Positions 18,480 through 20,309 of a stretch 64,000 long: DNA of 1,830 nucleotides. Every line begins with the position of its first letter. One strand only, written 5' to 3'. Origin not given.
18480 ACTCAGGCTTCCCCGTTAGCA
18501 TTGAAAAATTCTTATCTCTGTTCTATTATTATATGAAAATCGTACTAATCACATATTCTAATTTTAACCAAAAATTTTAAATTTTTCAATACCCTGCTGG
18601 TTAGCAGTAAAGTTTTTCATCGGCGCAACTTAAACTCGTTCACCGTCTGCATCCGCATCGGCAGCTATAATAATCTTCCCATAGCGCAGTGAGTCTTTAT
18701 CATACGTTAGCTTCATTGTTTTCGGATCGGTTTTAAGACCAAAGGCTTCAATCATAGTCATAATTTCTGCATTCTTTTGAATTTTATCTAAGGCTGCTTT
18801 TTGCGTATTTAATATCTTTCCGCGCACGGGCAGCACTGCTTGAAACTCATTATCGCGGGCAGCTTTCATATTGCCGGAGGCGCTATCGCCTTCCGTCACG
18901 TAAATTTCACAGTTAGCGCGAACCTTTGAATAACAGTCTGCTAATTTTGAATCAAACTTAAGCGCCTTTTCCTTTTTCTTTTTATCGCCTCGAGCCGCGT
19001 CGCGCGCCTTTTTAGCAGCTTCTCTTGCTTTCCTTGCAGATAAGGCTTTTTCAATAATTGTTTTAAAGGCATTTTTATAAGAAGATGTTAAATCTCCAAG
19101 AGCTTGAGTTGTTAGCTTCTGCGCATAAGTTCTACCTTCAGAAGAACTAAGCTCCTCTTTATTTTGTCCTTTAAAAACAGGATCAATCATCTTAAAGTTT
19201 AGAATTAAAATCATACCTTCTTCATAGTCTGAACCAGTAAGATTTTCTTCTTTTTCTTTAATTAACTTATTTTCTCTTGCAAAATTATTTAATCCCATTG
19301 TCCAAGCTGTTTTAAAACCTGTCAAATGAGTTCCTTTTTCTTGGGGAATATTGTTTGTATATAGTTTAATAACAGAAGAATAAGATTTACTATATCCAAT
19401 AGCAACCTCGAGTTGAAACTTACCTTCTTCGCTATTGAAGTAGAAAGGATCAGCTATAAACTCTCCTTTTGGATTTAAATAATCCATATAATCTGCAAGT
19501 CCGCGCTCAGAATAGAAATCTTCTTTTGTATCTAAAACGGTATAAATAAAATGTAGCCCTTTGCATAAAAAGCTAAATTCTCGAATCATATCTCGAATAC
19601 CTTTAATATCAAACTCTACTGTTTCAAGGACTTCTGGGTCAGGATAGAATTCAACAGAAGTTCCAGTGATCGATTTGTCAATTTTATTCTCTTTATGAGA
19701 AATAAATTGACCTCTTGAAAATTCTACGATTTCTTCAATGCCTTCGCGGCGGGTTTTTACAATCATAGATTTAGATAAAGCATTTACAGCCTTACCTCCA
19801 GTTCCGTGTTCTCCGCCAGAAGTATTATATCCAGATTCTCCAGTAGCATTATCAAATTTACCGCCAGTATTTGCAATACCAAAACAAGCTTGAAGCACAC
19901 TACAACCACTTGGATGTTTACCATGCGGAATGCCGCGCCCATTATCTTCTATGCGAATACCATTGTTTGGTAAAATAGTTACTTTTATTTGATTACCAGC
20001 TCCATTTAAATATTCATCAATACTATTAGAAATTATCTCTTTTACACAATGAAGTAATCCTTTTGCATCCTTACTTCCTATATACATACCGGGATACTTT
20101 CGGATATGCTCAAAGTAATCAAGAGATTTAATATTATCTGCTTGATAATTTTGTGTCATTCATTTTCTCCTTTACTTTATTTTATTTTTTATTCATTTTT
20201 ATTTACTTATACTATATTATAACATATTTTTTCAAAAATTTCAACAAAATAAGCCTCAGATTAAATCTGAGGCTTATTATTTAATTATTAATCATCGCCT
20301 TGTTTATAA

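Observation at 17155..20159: Group I intron with an I-TevI-like GIY-YIG endonuclease splitting the gyrB-like topoisomerase gene at the DxDxDG motif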

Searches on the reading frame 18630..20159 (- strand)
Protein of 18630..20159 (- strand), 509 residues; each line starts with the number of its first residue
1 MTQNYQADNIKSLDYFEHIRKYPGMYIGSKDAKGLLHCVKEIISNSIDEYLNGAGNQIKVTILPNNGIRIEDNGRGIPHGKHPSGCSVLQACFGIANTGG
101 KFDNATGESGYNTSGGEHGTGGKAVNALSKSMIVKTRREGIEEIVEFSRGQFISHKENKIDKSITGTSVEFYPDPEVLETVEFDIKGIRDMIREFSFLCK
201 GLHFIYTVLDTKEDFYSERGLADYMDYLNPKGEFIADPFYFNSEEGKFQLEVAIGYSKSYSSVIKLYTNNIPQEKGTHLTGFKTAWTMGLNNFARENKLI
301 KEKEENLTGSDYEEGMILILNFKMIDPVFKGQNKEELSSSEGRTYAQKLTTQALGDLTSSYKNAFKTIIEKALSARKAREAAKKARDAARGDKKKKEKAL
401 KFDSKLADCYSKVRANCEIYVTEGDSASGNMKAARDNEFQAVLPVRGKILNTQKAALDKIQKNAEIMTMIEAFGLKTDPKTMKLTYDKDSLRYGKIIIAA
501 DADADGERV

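Call 5: search_protein_families(library=pfam, proteins=[window:18630-20159:-], max_evalue=0.01)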
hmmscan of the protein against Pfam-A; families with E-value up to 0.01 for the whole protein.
window:18630-20159:- (509 aa): 4 families
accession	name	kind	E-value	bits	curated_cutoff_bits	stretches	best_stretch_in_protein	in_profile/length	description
PF00204.31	DNA_gyraseB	-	1.8e-39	135.4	27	1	220-387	1-172/173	DNA gyrase B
PF01751.28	Toprim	-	4.6e-12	46.4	23.1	1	418-508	1-71/96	Toprim domain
PF02518.31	HATPase_c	-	1.6e-10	41.8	26.4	1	31-137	2-92/111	Histidine kinase-, DNA gyrase B-, and HSP90-like ATPase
PF13589.12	HATPase_c_3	-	3.3e-05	24.4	25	1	38-162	6-118/137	Histidine kinase-, DNA gyrase B-, and HSP90-like ATPase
